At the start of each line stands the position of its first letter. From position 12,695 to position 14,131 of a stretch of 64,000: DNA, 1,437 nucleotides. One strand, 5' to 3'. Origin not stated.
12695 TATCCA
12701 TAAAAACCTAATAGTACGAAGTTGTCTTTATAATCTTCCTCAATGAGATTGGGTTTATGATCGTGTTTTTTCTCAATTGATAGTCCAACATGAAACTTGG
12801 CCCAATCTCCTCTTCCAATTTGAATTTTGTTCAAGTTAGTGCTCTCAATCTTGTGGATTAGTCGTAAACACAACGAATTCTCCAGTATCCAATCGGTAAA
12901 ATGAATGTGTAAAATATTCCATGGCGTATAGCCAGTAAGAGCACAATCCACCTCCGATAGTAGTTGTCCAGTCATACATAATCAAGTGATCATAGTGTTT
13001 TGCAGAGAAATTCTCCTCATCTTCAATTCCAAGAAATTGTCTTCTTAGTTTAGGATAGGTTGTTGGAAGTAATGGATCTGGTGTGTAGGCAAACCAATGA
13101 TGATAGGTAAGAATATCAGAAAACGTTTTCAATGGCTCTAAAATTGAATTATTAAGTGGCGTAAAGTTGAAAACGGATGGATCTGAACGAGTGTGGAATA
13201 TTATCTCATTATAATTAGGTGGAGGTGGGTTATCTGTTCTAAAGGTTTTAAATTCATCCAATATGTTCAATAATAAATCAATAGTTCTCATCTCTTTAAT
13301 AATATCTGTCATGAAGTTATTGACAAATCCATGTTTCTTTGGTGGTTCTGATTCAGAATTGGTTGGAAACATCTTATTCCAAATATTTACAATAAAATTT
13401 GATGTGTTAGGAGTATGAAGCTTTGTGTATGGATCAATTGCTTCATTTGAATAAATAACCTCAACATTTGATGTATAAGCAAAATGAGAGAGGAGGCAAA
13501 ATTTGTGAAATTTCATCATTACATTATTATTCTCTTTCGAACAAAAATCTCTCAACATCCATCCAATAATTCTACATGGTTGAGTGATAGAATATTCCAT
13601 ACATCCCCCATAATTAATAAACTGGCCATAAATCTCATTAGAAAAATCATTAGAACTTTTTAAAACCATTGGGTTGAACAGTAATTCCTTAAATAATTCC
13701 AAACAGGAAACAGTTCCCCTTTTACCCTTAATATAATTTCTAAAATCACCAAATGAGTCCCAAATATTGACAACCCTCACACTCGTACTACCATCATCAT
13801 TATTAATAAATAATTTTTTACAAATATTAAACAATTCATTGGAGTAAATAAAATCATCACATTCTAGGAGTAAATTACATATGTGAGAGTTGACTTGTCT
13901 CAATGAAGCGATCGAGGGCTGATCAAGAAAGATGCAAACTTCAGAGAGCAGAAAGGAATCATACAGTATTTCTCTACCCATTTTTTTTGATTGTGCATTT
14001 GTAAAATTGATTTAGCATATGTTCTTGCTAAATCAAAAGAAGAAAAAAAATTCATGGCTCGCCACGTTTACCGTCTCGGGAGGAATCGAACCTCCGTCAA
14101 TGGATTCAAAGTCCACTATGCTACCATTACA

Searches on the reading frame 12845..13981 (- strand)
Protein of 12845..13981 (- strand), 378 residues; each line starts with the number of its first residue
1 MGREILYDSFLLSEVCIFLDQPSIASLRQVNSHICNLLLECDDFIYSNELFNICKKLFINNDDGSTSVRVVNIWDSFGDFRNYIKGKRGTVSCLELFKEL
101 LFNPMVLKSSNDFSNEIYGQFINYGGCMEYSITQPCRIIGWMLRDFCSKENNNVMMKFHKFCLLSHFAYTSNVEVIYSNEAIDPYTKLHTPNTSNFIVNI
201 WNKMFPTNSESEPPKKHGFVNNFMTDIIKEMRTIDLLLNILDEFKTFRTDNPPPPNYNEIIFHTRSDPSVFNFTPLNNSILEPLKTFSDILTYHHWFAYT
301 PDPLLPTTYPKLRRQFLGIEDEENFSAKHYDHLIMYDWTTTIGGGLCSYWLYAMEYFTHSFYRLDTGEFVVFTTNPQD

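Call 43: find_encoding_contigs(protein=window:12845-13981:-, flank=2000, max_places=3)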
Protein window:12845-13981:- (378 aa): no gene with exactly this product is on record in the collection.
